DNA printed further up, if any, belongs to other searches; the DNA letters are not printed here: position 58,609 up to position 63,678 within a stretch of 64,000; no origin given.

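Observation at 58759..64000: Rhomboid protease directly upstream of a 1589-aa single-pass S8 subtilase; both carry cytoplasmic C-terminal zinc ribbons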

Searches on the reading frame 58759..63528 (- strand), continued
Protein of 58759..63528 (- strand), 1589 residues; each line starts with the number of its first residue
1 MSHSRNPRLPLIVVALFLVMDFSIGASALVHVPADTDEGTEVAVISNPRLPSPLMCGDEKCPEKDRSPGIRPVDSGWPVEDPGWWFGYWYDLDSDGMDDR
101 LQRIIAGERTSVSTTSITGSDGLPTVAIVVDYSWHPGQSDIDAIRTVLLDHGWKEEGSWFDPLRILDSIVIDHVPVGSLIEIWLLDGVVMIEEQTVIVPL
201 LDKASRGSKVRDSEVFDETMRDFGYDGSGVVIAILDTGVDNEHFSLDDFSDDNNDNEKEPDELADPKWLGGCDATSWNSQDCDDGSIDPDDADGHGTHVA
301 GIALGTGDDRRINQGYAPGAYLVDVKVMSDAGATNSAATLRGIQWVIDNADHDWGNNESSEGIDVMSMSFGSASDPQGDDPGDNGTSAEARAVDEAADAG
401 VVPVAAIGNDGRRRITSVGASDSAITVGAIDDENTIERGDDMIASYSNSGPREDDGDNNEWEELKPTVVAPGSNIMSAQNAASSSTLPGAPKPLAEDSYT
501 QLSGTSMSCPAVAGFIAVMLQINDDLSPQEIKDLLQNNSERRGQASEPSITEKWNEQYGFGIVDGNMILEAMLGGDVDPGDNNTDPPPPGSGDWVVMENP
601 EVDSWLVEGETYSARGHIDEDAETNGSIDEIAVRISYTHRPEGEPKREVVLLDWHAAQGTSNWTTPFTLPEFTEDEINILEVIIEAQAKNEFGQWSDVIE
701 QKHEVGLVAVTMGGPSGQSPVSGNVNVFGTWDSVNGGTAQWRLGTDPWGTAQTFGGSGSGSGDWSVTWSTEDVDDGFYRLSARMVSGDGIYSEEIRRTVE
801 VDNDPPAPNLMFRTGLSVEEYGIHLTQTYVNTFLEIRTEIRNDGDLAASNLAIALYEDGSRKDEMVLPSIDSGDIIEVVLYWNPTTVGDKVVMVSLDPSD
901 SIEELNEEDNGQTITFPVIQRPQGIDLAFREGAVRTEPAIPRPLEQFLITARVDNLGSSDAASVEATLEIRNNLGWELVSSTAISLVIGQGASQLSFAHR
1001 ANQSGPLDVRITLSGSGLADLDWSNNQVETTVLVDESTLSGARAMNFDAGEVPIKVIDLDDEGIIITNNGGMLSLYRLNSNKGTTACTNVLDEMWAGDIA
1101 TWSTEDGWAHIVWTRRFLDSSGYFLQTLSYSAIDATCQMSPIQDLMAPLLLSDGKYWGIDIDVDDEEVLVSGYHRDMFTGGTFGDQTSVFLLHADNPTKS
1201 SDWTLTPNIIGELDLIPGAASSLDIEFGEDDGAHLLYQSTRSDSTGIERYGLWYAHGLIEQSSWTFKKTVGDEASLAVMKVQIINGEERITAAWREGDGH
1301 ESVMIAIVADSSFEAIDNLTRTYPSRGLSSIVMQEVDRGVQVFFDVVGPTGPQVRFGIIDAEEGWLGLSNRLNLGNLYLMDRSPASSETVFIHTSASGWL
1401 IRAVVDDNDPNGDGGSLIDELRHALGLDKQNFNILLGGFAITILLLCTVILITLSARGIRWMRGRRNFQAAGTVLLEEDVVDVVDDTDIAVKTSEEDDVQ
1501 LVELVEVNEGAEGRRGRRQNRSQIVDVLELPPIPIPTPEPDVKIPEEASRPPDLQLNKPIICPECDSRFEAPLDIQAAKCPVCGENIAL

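Call 43: list_cluster_members(proteins=[P0122, P0123, P0124, P0125, P0128, P0140, P0143, P0155, P0175, P0207])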
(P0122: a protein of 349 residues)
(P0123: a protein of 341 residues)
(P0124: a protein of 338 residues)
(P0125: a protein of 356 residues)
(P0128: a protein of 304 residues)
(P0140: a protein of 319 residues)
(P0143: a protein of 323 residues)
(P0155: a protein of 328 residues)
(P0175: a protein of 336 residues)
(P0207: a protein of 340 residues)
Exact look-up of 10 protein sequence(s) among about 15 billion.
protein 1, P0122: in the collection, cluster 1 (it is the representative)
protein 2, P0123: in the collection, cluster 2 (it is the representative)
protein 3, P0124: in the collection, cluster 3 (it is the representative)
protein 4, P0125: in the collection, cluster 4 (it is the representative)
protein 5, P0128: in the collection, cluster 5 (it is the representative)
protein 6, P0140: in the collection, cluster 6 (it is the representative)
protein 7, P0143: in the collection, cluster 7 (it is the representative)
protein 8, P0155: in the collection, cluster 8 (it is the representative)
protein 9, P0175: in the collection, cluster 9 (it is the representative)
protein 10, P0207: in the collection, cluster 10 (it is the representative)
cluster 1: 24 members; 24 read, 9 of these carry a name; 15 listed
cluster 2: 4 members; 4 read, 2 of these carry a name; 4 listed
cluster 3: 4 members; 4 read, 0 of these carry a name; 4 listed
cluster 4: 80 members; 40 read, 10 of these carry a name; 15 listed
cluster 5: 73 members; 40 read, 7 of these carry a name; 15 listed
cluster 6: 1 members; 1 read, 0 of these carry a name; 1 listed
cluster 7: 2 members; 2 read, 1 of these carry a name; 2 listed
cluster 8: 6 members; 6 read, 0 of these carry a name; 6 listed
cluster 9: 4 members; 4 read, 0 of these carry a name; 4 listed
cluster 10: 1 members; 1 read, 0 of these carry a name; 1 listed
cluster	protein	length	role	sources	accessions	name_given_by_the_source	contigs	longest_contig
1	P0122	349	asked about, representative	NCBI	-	-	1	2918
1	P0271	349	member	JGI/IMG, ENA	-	membrane associated rhomboid family serine protease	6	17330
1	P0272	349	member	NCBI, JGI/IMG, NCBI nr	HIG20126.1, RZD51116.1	MAG: hypothetical protein CXT67_08795 [Methanobacteriota archaeon] | membrane associated rhomboid family serine protease | MAG: hypothetical protein CXT67_08795 [Euryarchaeota archaeon]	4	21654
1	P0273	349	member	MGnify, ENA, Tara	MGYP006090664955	FL=1 | strand:+ start:7394 stop:8443 length:1050 start_codon:yes stop_codon:yes ...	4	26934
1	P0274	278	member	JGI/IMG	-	membrane associated rhomboid family serine protease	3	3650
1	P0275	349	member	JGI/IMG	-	membrane associated rhomboid family serine protease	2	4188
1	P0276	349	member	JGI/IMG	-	membrane associated rhomboid family serine protease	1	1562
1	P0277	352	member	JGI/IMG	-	membrane associated rhomboid family serine protease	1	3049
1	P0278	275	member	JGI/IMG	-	membrane associated rhomboid family serine protease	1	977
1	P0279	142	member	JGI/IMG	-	hypothetical protein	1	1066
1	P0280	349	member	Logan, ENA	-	-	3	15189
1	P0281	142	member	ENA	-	-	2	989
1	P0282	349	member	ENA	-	-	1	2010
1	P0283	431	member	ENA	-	-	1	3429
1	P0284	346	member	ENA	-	-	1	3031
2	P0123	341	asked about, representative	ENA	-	-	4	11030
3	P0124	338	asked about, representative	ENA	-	-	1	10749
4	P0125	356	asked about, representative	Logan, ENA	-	-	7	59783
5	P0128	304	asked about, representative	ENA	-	-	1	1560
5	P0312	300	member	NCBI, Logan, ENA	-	-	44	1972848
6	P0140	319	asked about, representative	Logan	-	-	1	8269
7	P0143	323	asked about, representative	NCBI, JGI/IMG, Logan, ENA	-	-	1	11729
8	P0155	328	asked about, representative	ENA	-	-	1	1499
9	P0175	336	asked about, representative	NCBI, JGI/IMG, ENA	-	-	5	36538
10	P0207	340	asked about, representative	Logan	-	-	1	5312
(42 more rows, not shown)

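Call 44: find_encoding_contigs(protein=P0312, flank=10000, max_places=2)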
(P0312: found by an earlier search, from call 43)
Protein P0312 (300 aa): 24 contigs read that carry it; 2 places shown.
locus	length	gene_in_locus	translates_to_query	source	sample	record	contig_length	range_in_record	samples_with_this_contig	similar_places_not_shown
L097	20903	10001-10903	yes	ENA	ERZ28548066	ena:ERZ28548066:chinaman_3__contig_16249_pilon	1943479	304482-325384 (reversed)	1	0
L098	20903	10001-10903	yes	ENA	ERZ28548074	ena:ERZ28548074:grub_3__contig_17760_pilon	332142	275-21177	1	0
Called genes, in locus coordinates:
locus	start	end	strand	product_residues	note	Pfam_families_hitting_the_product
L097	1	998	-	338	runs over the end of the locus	-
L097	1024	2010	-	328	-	PF01118:Semialdhyde_dh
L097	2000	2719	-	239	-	PF00535:Glycos_transf_2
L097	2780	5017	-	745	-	-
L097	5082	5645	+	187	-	PF01551:Peptidase_M23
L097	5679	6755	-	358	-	PF10432:bact-PGI_C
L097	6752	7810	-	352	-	PF04981:NMD3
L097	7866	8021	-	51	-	-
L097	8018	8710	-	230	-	PF01578:Cytochrom_C_asm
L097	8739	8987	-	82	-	-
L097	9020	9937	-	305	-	PF00005:ABC_tran, PF13191:AAA_16 (weak), PF13476:AAA_23 (weak), PF13555:AAA_29 (weak), PF00004:AAA (faint), PF02463:SMC_N (weak), PF13304:AAA_21 (weak)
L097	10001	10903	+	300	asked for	PF01694:Rhomboid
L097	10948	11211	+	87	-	-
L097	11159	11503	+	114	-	-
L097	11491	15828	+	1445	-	PF00082:Peptidase_S8, PF17957:Big_7 (faint), PF07705:CARDB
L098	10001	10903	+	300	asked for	PF01694:Rhomboid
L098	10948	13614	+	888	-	PF00082:Peptidase_S8, PF17957:Big_7 (faint)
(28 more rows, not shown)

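Call 47: find_related_loci(query=A4, collection=metagenome_contigs, flank=8000)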
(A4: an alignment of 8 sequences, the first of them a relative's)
Query A4 (323 aa) in metagenome_contigs; peptide patterns used: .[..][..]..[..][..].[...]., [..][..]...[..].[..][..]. (x = any residue, [..] = any of these).
600 stretches matched a pattern (row limit reached: there are more); 546 encode a relative of the query (tblastn E <= 1e-3); the best 80 are kept; 80 distinct loci.
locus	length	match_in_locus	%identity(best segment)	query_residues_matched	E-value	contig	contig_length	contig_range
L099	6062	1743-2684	39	9-321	6e-71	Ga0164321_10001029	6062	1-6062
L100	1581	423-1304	37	8-319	2e-72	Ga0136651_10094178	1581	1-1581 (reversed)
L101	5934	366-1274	41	20-321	1e-65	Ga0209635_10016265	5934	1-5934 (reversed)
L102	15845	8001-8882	39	9-304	3e-64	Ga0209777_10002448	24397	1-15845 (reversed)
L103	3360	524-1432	38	8-320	3e-63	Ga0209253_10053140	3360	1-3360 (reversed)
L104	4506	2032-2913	38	13-319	1e-61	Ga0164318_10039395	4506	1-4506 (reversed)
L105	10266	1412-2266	39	21-313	3e-61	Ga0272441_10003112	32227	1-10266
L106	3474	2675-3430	40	60-308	3e-61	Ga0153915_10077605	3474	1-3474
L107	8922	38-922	39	20-313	6e-61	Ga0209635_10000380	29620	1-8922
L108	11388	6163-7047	38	8-308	2e-60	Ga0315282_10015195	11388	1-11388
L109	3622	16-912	38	21-318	2e-58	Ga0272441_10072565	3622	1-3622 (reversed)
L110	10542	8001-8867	38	9-298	4e-58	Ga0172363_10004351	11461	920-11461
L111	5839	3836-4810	36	8-321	8e-58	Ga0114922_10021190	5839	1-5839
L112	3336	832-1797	36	10-323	5e-52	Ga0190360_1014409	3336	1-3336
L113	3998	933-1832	33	21-323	7e-52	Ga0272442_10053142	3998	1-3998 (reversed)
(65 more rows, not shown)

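Call 61: predict_structure(alignment_id=A2)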
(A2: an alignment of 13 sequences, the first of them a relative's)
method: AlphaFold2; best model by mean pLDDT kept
length: 344 residues; sequences in the alignment: 13
mean_pLDDT: 73.7   pTM: 0.57
mean pLDDT of the five models: 73.7, 70.1, 69.1, 63.5, 61.0
residues with pLDDT >= 90: 22; 70-90: 211; 50-70: 73; < 50: 38
segments of 3 or more residues with pLDDT < 50: 193-210, 238-250
pLDDT, mean of each block of 10 residues (from residue 1): 70 85 88 88 85 80 65 70 60 62 77 83 89 82 75 76 74 53 50 45 43 64 78 60 41 67 81 87 89 82 89 91 85 88 83
secondary structure, 60 per line:
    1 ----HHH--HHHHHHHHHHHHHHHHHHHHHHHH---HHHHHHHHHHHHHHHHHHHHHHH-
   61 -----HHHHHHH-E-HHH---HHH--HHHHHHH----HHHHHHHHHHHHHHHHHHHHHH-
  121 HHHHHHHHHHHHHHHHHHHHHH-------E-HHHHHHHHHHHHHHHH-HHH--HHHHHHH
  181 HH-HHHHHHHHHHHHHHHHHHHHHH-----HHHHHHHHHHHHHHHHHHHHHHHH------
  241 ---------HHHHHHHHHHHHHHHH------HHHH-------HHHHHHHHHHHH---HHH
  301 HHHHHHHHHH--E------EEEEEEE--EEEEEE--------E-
elements in order: H10-33 H37-59 H66-72 H87-93 H98-119 H121-142 H152-167 H174-182 H184-205 H211-234 H250-265 H272-275 H283-294 H298-310 E320-326 E329-334

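Call 64: fold_search(model_id=the predicted structure, library=pdb)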
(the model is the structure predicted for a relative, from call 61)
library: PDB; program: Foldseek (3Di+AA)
matches with E <= 10: 113; with E <= 0.001: 0
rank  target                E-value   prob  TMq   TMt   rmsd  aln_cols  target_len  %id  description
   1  2xow                  3.0e-03  1.00  0.36  0.64   6.1       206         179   19  Structure of GlpG in complex with a mechanism-based isocoumarin inhibitor (released 2010-10-13)
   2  6pjq_A                3.5e-03  1.00  0.35  0.64   7.9       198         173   19  Time-resolved structural snapshot of proteolysis by GlpG inside the membrane (released 2019-11-27)
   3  6pj5_A                4.0e-03  1.00  0.37  0.66   6.4       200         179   19  Time-resolved structural snapshot of proteolysis by GlpG inside the membrane (released 2019-10-02)
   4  3txt                  4.0e-03  1.00  0.36  0.64   5.7       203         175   20  Crystal structure of GlpG in complex with inhibitor DFP (released 2011-12-07)
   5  2o7l                  4.0e-03  1.00  0.36  0.64   7.1       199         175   20  The open-cap conformation of GlpG (released 2006-12-26)
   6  6pj9_A                4.2e-03  1.00  0.37  0.66   6.2       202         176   19  Time-resolved structural snapshot of proteolysis by GlpG inside the membrane (released 2019-10-02)
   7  5f5j_A                4.4e-03  1.00  0.38  0.66   6.3       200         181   18  E.coli GlpG Y205F mutant complexed with aldehyde inhibitor in DMPC/CHAPSO bicelle (released 2016-02-10)
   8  2nrf_B                4.4e-03  1.00  0.35  0.62   5.9       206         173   19  Crystal Structure of GlpG, a Rhomboid family intramembrane protease (released 2006-11-14)
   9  2xtu                  4.8e-03  1.00  0.37  0.64   5.8       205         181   20  Structure of E.coli rhomboid protease GlpG active site mutant, S201T in trigonal crystal form (released 2011-02-02)
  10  3b45                  5.9e-03  1.00  0.37  0.64   5.9       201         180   20  Crystal structure of GlpG at 1.9A resolution (released 2008-01-22)
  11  3zot                  6.1e-03  1.00  0.37  0.66   5.9       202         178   20  Structure of E.coli rhomboid protease GlpG in complex with monobactam L29 (data set 2) (released 2013-05-22)
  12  6pju_A                6.8e-03  1.00  0.35  0.64   8.3       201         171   19  Time-resolved structural snapshot of proteolysis by GlpG inside the membrane (released 2019-11-27)
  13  2xov                  6.8e-03  1.00  0.35  0.61   7.9       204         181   19  Crystal Structure of E.coli rhomboid protease GlpG, native enzyme (released 2010-10-13)
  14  4qnz_A                7.1e-03  1.00  0.37  0.65   5.8       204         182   20  Crystal structure of rhomboid intramembrane protease GlpG F146I in complex with peptide derived inhibitor Ac-FATA-cmk (released 2014-09-24)
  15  8ab5_A                7.4e-03  1.00  0.35  0.61   8.1       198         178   18  Structure of E. coli GlpG in complex with peptide derived inhibitor Ac-VRHA-conh-[4-(4-butyl)-phenoxy-1-phenyl-2-butyl (released 2023-10-25)
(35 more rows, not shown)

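Call 72: find_encoding_contigs(protein=P0261, flank=8000, max_places=2)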
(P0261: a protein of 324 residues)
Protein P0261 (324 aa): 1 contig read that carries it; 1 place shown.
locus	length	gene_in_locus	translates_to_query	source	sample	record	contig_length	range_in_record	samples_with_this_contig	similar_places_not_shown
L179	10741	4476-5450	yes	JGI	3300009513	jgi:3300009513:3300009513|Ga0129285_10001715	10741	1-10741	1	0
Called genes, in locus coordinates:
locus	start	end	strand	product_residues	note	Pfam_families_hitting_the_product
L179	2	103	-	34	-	?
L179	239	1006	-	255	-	PF02586:SRAP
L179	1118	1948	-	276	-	PF01261:AP_endonuc_2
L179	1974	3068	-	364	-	PF01408:GFO_IDH_MocA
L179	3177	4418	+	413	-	PF03463:eRF1_1, PF18854:baeRF_family10, PF03464:eRF1_2, PF18859:acVLRF1, PF03465:eRF1_3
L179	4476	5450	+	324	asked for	PF01694:Rhomboid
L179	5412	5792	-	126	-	-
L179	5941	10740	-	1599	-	?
